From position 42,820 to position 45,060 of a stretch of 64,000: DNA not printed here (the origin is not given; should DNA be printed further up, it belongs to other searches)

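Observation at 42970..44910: Bacterial-type class III nucleotidyl cyclase-TolB_N-TPR protein in an archaeal accessory region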

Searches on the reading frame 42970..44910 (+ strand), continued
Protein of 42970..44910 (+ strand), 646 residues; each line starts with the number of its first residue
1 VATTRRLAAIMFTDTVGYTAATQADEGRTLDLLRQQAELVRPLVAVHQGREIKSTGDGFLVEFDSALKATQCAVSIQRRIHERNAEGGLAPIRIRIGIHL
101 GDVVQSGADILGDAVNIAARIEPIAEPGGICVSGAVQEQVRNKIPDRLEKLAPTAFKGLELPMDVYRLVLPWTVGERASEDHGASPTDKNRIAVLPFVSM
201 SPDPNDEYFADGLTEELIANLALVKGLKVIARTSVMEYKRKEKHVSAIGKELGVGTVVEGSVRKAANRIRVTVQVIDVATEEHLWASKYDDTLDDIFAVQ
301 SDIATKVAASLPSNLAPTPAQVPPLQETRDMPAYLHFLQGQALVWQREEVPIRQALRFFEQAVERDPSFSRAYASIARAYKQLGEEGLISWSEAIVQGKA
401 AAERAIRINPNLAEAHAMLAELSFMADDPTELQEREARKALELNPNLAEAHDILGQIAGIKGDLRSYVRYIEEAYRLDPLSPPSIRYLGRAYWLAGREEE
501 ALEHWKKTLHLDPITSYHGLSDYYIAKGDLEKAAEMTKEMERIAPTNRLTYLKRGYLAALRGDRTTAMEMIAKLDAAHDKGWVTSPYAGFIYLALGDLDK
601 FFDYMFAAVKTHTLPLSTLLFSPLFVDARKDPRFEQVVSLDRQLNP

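Call 8: find_homologous_proteins(query=window:42970-44910:+, max_evalue=1e-10)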
Query window:42970-44910:+ (646 aa): 7981 proteins with E <= 1e-10 among 8000 candidates; the best 120 are listed.
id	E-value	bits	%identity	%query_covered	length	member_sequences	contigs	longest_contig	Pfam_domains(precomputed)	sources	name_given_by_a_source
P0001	0.0e+0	1409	98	100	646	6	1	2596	PF14559.13,PF13431.13,PF13414.13,PF00515.35,PF21033.5,PF13428.13,PF00211.26,PF13181.13,PF07719.24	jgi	jgi:adenylate cyclase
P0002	0.0e+0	1250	85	100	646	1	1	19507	PF14559.13,PF13431.13,PF13414.13,PF21033.5,PF13428.13,PF00211.26,PF13181.13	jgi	jgi:adenylate cyclase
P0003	0.0e+0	1232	85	98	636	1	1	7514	PF14559.13,PF13431.13,PF13414.13,PF00515.35,PF21033.5,PF13428.13,PF00211.26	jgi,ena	-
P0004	0.0e+0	1226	84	100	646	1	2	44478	PF14559.13,PF13431.13,PF13414.13,PF21033.5,PF00211.26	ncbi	-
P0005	0.0e+0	1215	84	98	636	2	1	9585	PF14559.13,PF13431.13,PF13414.13,PF00515.35,PF21033.5,PF13428.13,PF00211.26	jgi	jgi:adenylate cyclase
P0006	0.0e+0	1210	84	98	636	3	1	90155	PF14559.13,PF13431.13,PF13414.13,PF00515.35,PF21033.5,PF13428.13,PF00211.26,PF13181.13,PF07719.24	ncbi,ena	-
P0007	0.0e+0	1208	84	98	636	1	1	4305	PF14559.13,PF13431.13,PF13414.13,PF00515.35,PF21033.5,PF13428.13,PF00211.26,PF13181.13,PF07719.24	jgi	jgi:adenylate cyclase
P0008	0.0e+0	1198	83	98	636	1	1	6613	PF14559.13,PF13431.13,PF13414.13,PF00515.35,PF21033.5,PF13428.13,PF00211.26,PF07719.24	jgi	-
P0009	0.0e+0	1197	83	98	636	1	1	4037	PF14559.13,PF13431.13,PF13414.13,PF00515.35,PF21033.5,PF13428.13,PF00211.26,PF07719.24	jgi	-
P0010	0.0e+0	1196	83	98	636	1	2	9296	PF14559.13,PF13431.13,PF13414.13,PF00515.35,PF13424.13,PF21033.5,PF13428.13,PF00211.26,PF07719.24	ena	-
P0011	0.0e+0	1195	83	98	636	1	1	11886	PF14559.13,PF13431.13,PF13414.13,PF00515.35,PF13424.13,PF21033.5,PF13428.13,PF00211.26,PF07719.24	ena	-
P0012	0.0e+0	1174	82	98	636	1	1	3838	PF13431.13,PF13414.13,PF00515.35,PF21033.5,PF00211.26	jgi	jgi:adenylate cyclase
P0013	0.0e+0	1158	81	98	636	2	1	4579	PF13431.13,PF13414.13,PF21033.5,PF00211.26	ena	-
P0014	0.0e+0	1124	78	100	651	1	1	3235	PF14559.13,PF13431.13,PF13414.13,PF00515.35,PF00211.26,PF07719.24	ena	-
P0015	0.0e+0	1122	80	98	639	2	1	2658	PF14559.13,PF13431.13,PF13414.13,PF00211.26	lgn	-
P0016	0.0e+0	1116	78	98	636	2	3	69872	PF07721.21,PF14559.13,PF25063.1,PF13431.13,PF13414.13,PF00515.35,PF21033.5,PF13428.13,PF00211.26,PF13181.13,PF07719.24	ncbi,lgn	-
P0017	0.0e+0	1103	75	100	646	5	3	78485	PF14559.13,PF25063.1,PF13431.13,PF13414.13,PF00515.35,PF21033.5,PF13432.13,PF13428.13,PF00211.26,PF13181.13,PF07719.24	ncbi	ncbi:MAG: adenylate/guanylate cyclase domain-containing protein [Thermoplasmata archaeon]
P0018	0.0e+0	1094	77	98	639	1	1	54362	PF14559.13,PF13431.13,PF13414.13,PF21033.5,PF00211.26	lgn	-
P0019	0.0e+0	1080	76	99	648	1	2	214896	PF13431.13,PF13414.13,PF00515.35,PF00211.26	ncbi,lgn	ncbi:MAG: adenylate/guanylate cyclase domain-containing protein [Thermoplasmata archaeon]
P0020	0.0e+0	1077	76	99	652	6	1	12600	PF14559.13,PF13431.13,PF13414.13,PF00211.26,PF07719.24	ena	-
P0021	0.0e+0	1073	74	99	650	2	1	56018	PF14559.13,PF13431.13,PF13414.13,PF21033.5,PF00211.26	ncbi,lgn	ncbi:MAG: adenylate/guanylate cyclase domain-containing protein [Thermoplasmata archaeon]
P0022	0.0e+0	1065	75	97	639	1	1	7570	PF14559.13,PF13431.13,PF13414.13,PF00211.26,PF13181.13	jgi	jgi:adenylate cyclase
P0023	0.0e+0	1053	76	98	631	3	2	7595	PF14559.13,PF13431.13,PF13414.13,PF00515.35,PF21033.5,PF00211.26,PF13181.13,PF07719.24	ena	-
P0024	0.0e+0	1050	73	98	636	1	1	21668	PF14559.13,PF13431.13,PF23914.2,PF13414.13,PF00515.35,PF21033.5,PF13432.13,PF13428.13,PF00211.26,PF13181.13,PF07719.24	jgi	jgi:adenylate cyclase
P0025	0.0e+0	1041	73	99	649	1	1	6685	PF14559.13,PF13431.13,PF23914.2,PF13414.13,PF21033.5,PF13432.13,PF13428.13,PF00211.26,PF07719.24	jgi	-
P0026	0.0e+0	1031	72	99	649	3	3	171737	PF14559.13,PF13431.13,PF13414.13,PF00211.26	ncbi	ncbi:MAG: adenylate/guanylate cyclase domain-containing protein [Thermoplasmata archaeon]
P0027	0.0e+0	1022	75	91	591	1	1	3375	PF14559.13,PF13431.13,PF13414.13,PF00515.35,PF21033.5,PF13428.13,PF00211.26,PF07719.24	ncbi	ncbi:MAG: adenylate/guanylate cyclase domain-containing protein, partial [Thermoplasmata archaeon]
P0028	0.0e+0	1021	72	99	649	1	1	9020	PF14559.13,PF13431.13,PF13414.13,PF00515.35,PF21033.5,PF13428.13,PF00211.26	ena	-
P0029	0.0e+0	1017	72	99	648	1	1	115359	PF14559.13,PF13431.13,PF13414.13,PF21033.5,PF00211.26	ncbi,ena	-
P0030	5.0e-298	1008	70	99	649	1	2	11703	PF14559.13,PF13431.13,PF13414.13,PF21033.5,PF13428.13,PF00211.26,PF07719.24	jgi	jgi:adenylate cyclase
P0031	2.3e-295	999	72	97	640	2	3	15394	PF14559.13,PF13431.13,PF13414.13,PF00515.35,PF00211.26,PF07719.24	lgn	-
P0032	6.6e-294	994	71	97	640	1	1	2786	PF14559.13,PF13431.13,PF13414.13,PF13432.13,PF13428.13,PF00211.26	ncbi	-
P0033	1.2e-293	993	70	100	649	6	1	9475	PF14559.13,PF13431.13,PF13414.13,PF00515.35,PF21033.5,PF13428.13,PF00211.26,PF07719.24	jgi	jgi:adenylate cyclase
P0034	1.4e-288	977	69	98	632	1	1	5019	PF14559.13,PF13431.13,PF13414.13,PF00211.26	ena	-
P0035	2.5e-288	976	70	99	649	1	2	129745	PF14559.13,PF13431.13,PF13414.13,PF00515.35,PF21033.5,PF13432.13,PF13428.13,PF00211.26,PF13181.13,PF07719.24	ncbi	ncbi:MAG: adenylate/guanylate cyclase domain-containing protein [Thermoplasmata archaeon]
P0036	1.6e-285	967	69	99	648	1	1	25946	PF14559.13,PF13431.13,PF13414.13,PF00515.35,PF13428.13,PF00211.26,PF07719.24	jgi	jgi:adenylate cyclase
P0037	2.4e-283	959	67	100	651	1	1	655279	PF14559.13,PF13431.13,PF23914.2,PF13414.13,PF00515.35,PF13432.13,PF13428.13,PF00211.26,PF07719.24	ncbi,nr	ncbi:MAG: hypothetical protein L3K14_04935 [Thermoplasmata archaeon]|nr:hypothetical protein [Thermo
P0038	8.6e-283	958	67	100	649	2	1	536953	PF14559.13,PF13431.13,PF13414.13,PF00515.35,PF21033.5,PF13432.13,PF13428.13,PF00211.26,PF07719.24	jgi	jgi:adenylate cyclase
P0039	1.6e-282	957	68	98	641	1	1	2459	PF14559.13,PF13431.13,PF13414.13,PF00211.26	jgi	jgi:adenylate cyclase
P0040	1.7e-282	957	68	98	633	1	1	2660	PF14559.13,PF13431.13,PF13414.13,PF00515.35,PF21033.5,PF13428.13,PF00211.26,PF07719.24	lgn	-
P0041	3.0e-282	956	68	98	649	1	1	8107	PF14559.13,PF13431.13,PF13414.13,PF00515.35,PF21033.5,PF00211.26,PF07719.24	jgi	jgi:adenylate cyclase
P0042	1.7e-280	950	67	99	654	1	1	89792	PF07721.21,PF14559.13,PF13431.13,PF23914.2,PF13414.13,PF00515.35,PF21033.5,PF13432.13,PF13428.13,PF00211.26,PF07719.24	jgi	jgi:adenylate cyclase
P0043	2.3e-279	946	68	100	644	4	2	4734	PF14559.13,PF13431.13,PF13414.13,PF00515.35,PF21033.5,PF13432.13,PF13428.13,PF00211.26,PF13181.13,PF07719.24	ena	-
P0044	5.9e-279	945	69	97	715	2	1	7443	PF14559.13,PF13431.13,PF13414.13,PF13428.13,PF00211.26,PF07719.24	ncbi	-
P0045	9.7e-279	944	65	99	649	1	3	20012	PF14559.13,PF13431.13,PF13414.13,PF00515.35,PF00211.26,PF07719.24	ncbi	-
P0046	1.9e-275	933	66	99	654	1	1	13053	PF14559.13,PF13431.13,PF13414.13,PF00515.35,PF13424.13,PF21033.5,PF00211.26,PF07719.24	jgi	jgi:adenylate cyclase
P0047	4.2e-275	932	67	98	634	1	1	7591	PF07721.21,PF14559.13,PF13431.13,PF13414.13,PF00515.35,PF21033.5,PF13432.13,PF13428.13,PF00211.26,PF13181.13,PF07719.24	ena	-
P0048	4.3e-275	932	66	98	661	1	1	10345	PF14559.13,PF13431.13,PF13414.13,PF00515.35,PF21033.5,PF13432.13,PF13428.13,PF00211.26,PF07719.24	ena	-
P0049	5.4e-275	932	65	99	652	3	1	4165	PF13431.13,PF23914.2,PF13414.13,PF13428.13,PF07721.21,PF14559.13,PF00515.35,PF13424.13,PF21033.5,PF13432.13,PF00211.26,PF07719.24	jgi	jgi:adenylate cyclase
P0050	5.6e-274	928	67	99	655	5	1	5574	PF14559.13,PF13431.13,PF23914.2,PF13414.13,PF00515.35,PF13428.13,PF00211.26,PF13181.13,PF07719.24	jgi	-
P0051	1.1e-273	927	66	98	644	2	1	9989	PF14559.13,PF13431.13,PF13414.13,PF21033.5,PF00211.26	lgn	-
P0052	5.9e-273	925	65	98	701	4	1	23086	PF14559.13,PF13431.13,PF13414.13,PF00515.35,PF13428.13,PF00211.26,PF07719.24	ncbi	ncbi:MAG: adenylate/guanylate cyclase domain-containing protein [Thermoplasmata archaeon]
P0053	6.0e-273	925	66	99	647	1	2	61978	PF14559.13,PF13431.13,PF13414.13,PF13428.13,PF00211.26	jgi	jgi:adenylate cyclase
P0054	1.3e-272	924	65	99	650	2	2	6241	PF14559.13,PF13431.13,PF13414.13,PF00515.35,PF13424.13,PF00211.26,PF13181.13,PF07719.24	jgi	-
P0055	3.5e-272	922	65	99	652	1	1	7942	PF14559.13,PF13431.13,PF13414.13,PF00515.35,PF21033.5,PF13432.13,PF13428.13,PF00211.26,PF13181.13,PF07719.24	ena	-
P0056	3.5e-272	922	65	99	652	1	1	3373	PF14559.13,PF13431.13,PF13414.13,PF00515.35,PF21033.5,PF13432.13,PF13428.13,PF00211.26,PF13181.13,PF07719.24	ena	-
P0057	3.6e-272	922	65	99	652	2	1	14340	PF14559.13,PF13431.13,PF23914.2,PF13414.13,PF00515.35,PF21033.5,PF13432.13,PF13428.13,PF00211.26,PF13181.13,PF07719.24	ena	-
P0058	4.9e-272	922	65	99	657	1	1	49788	PF13431.13,PF23914.2,PF13414.13,PF13428.13,PF14559.13,PF00515.35,PF13424.13,PF21033.5,PF13432.13,PF00211.26,PF13181.13,PF07719.24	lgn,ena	-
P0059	5.8e-272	922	65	99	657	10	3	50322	PF13431.13,PF23914.2,PF13414.13,PF13428.13,PF07721.21,PF14559.13,PF00515.35,PF13424.13,PF21033.5,PF13432.13,PF00211.26,PF13181.13,PF07719.24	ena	-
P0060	7.8e-272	921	65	98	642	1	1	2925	PF14559.13,PF13431.13,PF23914.2,PF13414.13,PF00515.35,PF00211.26,PF07719.24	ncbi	-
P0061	2.1e-271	920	65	99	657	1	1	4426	PF13431.13,PF23914.2,PF13414.13,PF13428.13,PF07721.21,PF14559.13,PF00515.35,PF13424.13,PF21033.5,PF13432.13,PF00211.26,PF13181.13,PF07719.24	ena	-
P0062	2.1e-271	920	65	99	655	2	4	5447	PF14559.13,PF13431.13,PF13414.13,PF00515.35,PF13424.13,PF13432.13,PF13428.13,PF00211.26,PF13181.13,PF07719.24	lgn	-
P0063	2.3e-271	920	64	99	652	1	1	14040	PF14559.13,PF13431.13,PF13414.13,PF00515.35,PF21033.5,PF13428.13,PF00211.26,PF13181.13,PF07719.24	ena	-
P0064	2.8e-271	919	65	99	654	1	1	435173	PF14559.13,PF13431.13,PF13414.13,PF00515.35,PF21033.5,PF13428.13,PF00211.26,PF13181.13,PF07719.24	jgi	jgi:adenylate cyclase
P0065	3.0e-271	919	64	99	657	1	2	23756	PF14559.13,PF13431.13,PF13414.13,PF00515.35,PF13424.13,PF21033.5,PF13432.13,PF00211.26,PF07719.24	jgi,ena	-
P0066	3.8e-271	919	64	99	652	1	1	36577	PF14559.13,PF13431.13,PF13414.13,PF00515.35,PF21033.5,PF13428.13,PF00211.26,PF13181.13,PF07719.24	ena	-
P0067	7.7e-271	918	64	99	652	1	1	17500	PF14559.13,PF13431.13,PF13414.13,PF00515.35,PF21033.5,PF13428.13,PF00211.26,PF13181.13,PF07719.24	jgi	-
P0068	7.7e-271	918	65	98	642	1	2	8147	PF14559.13,PF13431.13,PF23914.2,PF13414.13,PF00515.35,PF13428.13,PF00211.26,PF07719.24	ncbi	-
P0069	9.4e-271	918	65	99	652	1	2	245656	PF07721.21,PF14559.13,PF13431.13,PF13414.13,PF00515.35,PF13432.13,PF13428.13,PF00211.26,PF13181.13,PF07719.24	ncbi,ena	-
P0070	2.0e-270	917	65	99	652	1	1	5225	PF13431.13,PF13414.13,PF13428.13,PF07721.21,PF14559.13,PF00515.35,PF13424.13,PF21033.5,PF13432.13,PF00211.26,PF13181.13,PF07719.24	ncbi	-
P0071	2.1e-270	917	64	98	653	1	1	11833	PF14559.13,PF13431.13,PF13414.13,PF00515.35,PF21033.5,PF13432.13,PF13428.13,PF00211.26,PF13181.13,PF07719.24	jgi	jgi:adenylate cyclase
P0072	2.2e-270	917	65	99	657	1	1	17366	PF07721.21,PF14559.13,PF13431.13,PF13414.13,PF13424.13,PF13432.13,PF13428.13,PF00211.26,PF13181.13,PF07719.24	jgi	jgi:adenylate cyclase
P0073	2.2e-270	917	64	99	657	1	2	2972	PF14559.13,PF13431.13,PF23914.2,PF13414.13,PF00515.35,PF21033.5,PF13432.13,PF13428.13,PF00211.26,PF13181.13,PF07719.24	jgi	jgi:adenylate cyclase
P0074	2.6e-270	916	65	99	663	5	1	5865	PF14559.13,PF13431.13,PF23914.2,PF13414.13,PF00515.35,PF13424.13,PF13432.13,PF13428.13,PF00211.26,PF07719.24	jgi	-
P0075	3.9e-270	916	64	99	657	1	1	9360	PF14559.13,PF13431.13,PF13414.13,PF00515.35,PF21033.5,PF13432.13,PF13428.13,PF00211.26,PF13181.13,PF07719.24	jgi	jgi:adenylate cyclase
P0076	4.0e-270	916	64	99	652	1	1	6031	PF14559.13,PF13431.13,PF13414.13,PF00515.35,PF21033.5,PF13432.13,PF13428.13,PF00211.26,PF13181.13,PF07719.24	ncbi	-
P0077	5.4e-270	915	64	99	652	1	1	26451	PF14559.13,PF13431.13,PF13414.13,PF00515.35,PF21033.5,PF13432.13,PF13428.13,PF00211.26,PF13181.13,PF07719.24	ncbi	-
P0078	5.8e-270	915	64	99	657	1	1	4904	PF14559.13,PF13431.13,PF13414.13,PF00515.35,PF13424.13,PF21033.5,PF13432.13,PF13428.13,PF00211.26,PF13181.13,PF07719.24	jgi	jgi:adenylate cyclase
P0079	9.0e-270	915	65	98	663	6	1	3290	PF14559.13,PF13431.13,PF13414.13,PF00515.35,PF13424.13,PF21033.5,PF13432.13,PF13428.13,PF00211.26,PF13181.13,PF07719.24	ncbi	-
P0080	1.2e-269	914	65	99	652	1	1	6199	PF13431.13,PF13414.13,PF13428.13,PF07721.21,PF14559.13,PF00515.35,PF13424.13,PF21033.5,PF13432.13,PF00211.26,PF13181.13,PF07719.24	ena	-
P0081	1.4e-269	914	66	98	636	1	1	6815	PF14559.13,PF13431.13,PF23914.2,PF13414.13,PF00515.35,PF21033.5,PF13428.13,PF00211.26,PF07719.24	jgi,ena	-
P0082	2.6e-269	913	66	99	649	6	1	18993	PF14559.13,PF13431.13,PF13414.13,PF00515.35,PF13432.13,PF13428.13,PF00211.26,PF07719.24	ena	-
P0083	3.5e-269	913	65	98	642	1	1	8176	PF14559.13,PF13431.13,PF23914.2,PF13414.13,PF00515.35,PF00211.26,PF07719.24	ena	-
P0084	4.3e-269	912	64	98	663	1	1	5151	PF14559.13,PF13431.13,PF23914.2,PF13414.13,PF00515.35,PF13424.13,PF21033.5,PF13428.13,PF00211.26,PF13181.13,PF07719.24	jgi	-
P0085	5.7e-269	912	64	98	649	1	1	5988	PF14559.13,PF13431.13,PF13414.13,PF00515.35,PF13428.13,PF00211.26,PF13181.13,PF07719.24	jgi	-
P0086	5.8e-269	912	64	99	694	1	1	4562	PF14559.13,PF13431.13,PF13414.13,PF00515.35,PF13424.13,PF21033.5,PF13432.13,PF00211.26,PF07719.24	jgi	jgi:adenylate cyclase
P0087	9.0e-269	911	64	99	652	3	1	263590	PF14559.13,PF13431.13,PF13414.13,PF00515.35,PF13432.13,PF00211.26,PF07719.24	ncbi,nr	ncbi:MAG TPA: adenylate/guanylate cyclase domain-containing protein [Thermoplasmata archaeon]|nr:ade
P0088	2.0e-268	910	64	99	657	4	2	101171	PF14559.13,PF13431.13,PF13414.13,PF00515.35,PF13424.13,PF13432.13,PF13428.13,PF00211.26,PF07719.24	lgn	-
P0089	2.6e-268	910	64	99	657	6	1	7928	PF14559.13,PF13431.13,PF13414.13,PF00515.35,PF13428.13,PF00211.26,PF07719.24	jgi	jgi:adenylate cyclase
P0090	3.5e-268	909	63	99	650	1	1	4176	PF14559.13,PF13431.13,PF13414.13,PF00515.35,PF00211.26,PF07719.24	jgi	jgi:adenylate cyclase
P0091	4.6e-268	909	64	98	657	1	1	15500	PF14559.13,PF13431.13,PF13414.13,PF00515.35,PF13424.13,PF21033.5,PF13432.13,PF13428.13,PF00211.26,PF13181.13,PF07719.24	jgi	jgi:adenylate cyclase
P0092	8.6e-268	908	64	99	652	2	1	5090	PF14559.13,PF13431.13,PF23914.2,PF13414.13,PF00515.35,PF13428.13,PF00211.26,PF13181.13,PF07719.24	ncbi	-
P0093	9.3e-268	908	64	99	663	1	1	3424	PF14559.13,PF13431.13,PF13414.13,PF00515.35,PF13424.13,PF21033.5,PF13432.13,PF13428.13,PF00211.26,PF13181.13,PF07719.24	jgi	-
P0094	9.4e-268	908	64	98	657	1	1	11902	PF14559.13,PF13431.13,PF13414.13,PF00515.35,PF13424.13,PF21033.5,PF13432.13,PF13428.13,PF00211.26,PF13181.13,PF07719.24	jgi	jgi:adenylate cyclase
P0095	1.0e-267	908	64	97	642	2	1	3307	PF14559.13,PF13431.13,PF13414.13,PF00515.35,PF13424.13,PF21033.5,PF13432.13,PF13428.13,PF00211.26,PF13181.13,PF07719.24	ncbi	-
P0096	1.1e-267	908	63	99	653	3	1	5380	PF14559.13,PF13431.13,PF13414.13,PF00515.35,PF13424.13,PF21033.5,PF13432.13,PF13428.13,PF00211.26,PF13181.13,PF07719.24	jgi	jgi:adenylate cyclase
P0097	1.2e-267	907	64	99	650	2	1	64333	PF14559.13,PF13431.13,PF13414.13,PF00211.26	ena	-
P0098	1.5e-267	907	65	97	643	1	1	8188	PF14559.13,PF13431.13,PF13414.13,PF00515.35,PF13424.13,PF21033.5,PF13428.13,PF00211.26,PF07719.24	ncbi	-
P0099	1.6e-267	907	64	99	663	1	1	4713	PF14559.13,PF13431.13,PF13414.13,PF00515.35,PF13424.13,PF21033.5,PF13432.13,PF13428.13,PF00211.26,PF13181.13,PF07719.24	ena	-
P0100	2.5e-267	906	64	97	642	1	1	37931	PF14559.13,PF13431.13,PF13414.13,PF00515.35,PF21033.5,PF13428.13,PF00211.26,PF13181.13,PF07719.24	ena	-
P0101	2.6e-267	906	64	97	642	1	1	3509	PF07721.21,PF14559.13,PF13431.13,PF13414.13,PF00515.35,PF13432.13,PF13428.13,PF00211.26,PF13181.13,PF07719.24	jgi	jgi:adenylate cyclase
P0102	4.9e-267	905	64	98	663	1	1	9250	PF13431.13,PF13414.13,PF13428.13,PF07721.21,PF14559.13,PF00515.35,PF13424.13,PF21033.5,PF13432.13,PF00211.26,PF13181.13,PF07719.24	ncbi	-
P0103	5.6e-267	905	65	99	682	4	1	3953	PF14559.13,PF13431.13,PF13414.13,PF00211.26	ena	-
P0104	6.2e-267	905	64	99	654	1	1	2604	PF14559.13,PF13431.13,PF13414.13,PF00515.35,PF13424.13,PF00211.26,PF07719.24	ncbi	-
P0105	1.8e-266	904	63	99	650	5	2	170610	PF14559.13,PF13431.13,PF13414.13,PF00515.35,PF00211.26,PF07719.24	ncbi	ncbi:MAG: adenylate/guanylate cyclase domain-containing protein [Thermoplasmata archaeon]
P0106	3.1e-266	903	65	97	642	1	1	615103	PF14559.13,PF13431.13,PF13414.13,PF00515.35,PF21033.5,PF13432.13,PF13428.13,PF00211.26,PF07719.24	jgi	jgi:adenylate cyclase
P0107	3.2e-266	903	63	99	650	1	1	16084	PF14559.13,PF13431.13,PF13414.13,PF00515.35,PF13424.13,PF21033.5,PF13432.13,PF13428.13,PF00211.26,PF13181.13,PF07719.24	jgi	jgi:adenylate cyclase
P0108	3.5e-266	903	65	97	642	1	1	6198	PF14559.13,PF13431.13,PF13414.13,PF00515.35,PF21033.5,PF13432.13,PF13428.13,PF00211.26,PF13181.13,PF07719.24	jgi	jgi:adenylate cyclase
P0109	4.7e-266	902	65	98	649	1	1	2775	PF07721.21,PF14559.13,PF13431.13,PF13414.13,PF00515.35,PF00211.26,PF07719.24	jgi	-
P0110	6.2e-266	902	64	98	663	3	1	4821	PF14559.13,PF13431.13,PF13414.13,PF00515.35,PF21033.5,PF13432.13,PF13428.13,PF00211.26,PF13181.13,PF07719.24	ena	-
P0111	6.7e-266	902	64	98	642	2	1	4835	PF14559.13,PF13431.13,PF23914.2,PF13414.13,PF00515.35,PF13432.13,PF13428.13,PF00211.26,PF07719.24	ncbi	-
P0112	7.6e-266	902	63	99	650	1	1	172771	PF14559.13,PF13431.13,PF13414.13,PF00515.35,PF00211.26,PF07719.24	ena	-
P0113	1.8e-265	900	64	97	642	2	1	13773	PF14559.13,PF13431.13,PF13414.13,PF00515.35,PF21033.5,PF13432.13,PF13428.13,PF00211.26,PF13181.13,PF07719.24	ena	-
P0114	1.9e-265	900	64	99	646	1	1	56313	PF14559.13,PF13431.13,PF13414.13,PF00515.35,PF13424.13,PF13428.13,PF00211.26,PF07719.24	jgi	jgi:adenylate cyclase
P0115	2.0e-265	900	64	97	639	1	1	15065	PF14559.13,PF13431.13,PF13414.13,PF00515.35,PF13428.13,PF00211.26,PF13181.13,PF07719.24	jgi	-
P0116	2.1e-265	900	64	99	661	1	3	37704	PF14559.13,PF13431.13,PF13414.13,PF00211.26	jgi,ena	-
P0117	3.1e-265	899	63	99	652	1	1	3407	PF07721.21,PF14559.13,PF13431.13,PF13414.13,PF00515.35,PF21033.5,PF13428.13,PF00211.26,PF13181.13,PF07719.24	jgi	jgi:adenylate cyclase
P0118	3.5e-265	899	64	97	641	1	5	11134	PF13431.13,PF23914.2,PF13414.13,PF13428.13,PF07721.21,PF14559.13,PF00515.35,PF13424.13,PF21033.5,PF13432.13,PF00211.26,PF07719.24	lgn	-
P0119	3.5e-265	899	64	99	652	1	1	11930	PF14559.13,PF13431.13,PF13414.13,PF00515.35,PF13432.13,PF13428.13,PF00211.26,PF07719.24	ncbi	-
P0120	4.2e-265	899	65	97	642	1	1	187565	PF14559.13,PF13431.13,PF13414.13,PF00515.35,PF13424.13,PF21033.5,PF13432.13,PF13428.13,PF00211.26,PF13181.13,PF07719.24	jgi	jgi:adenylate cyclase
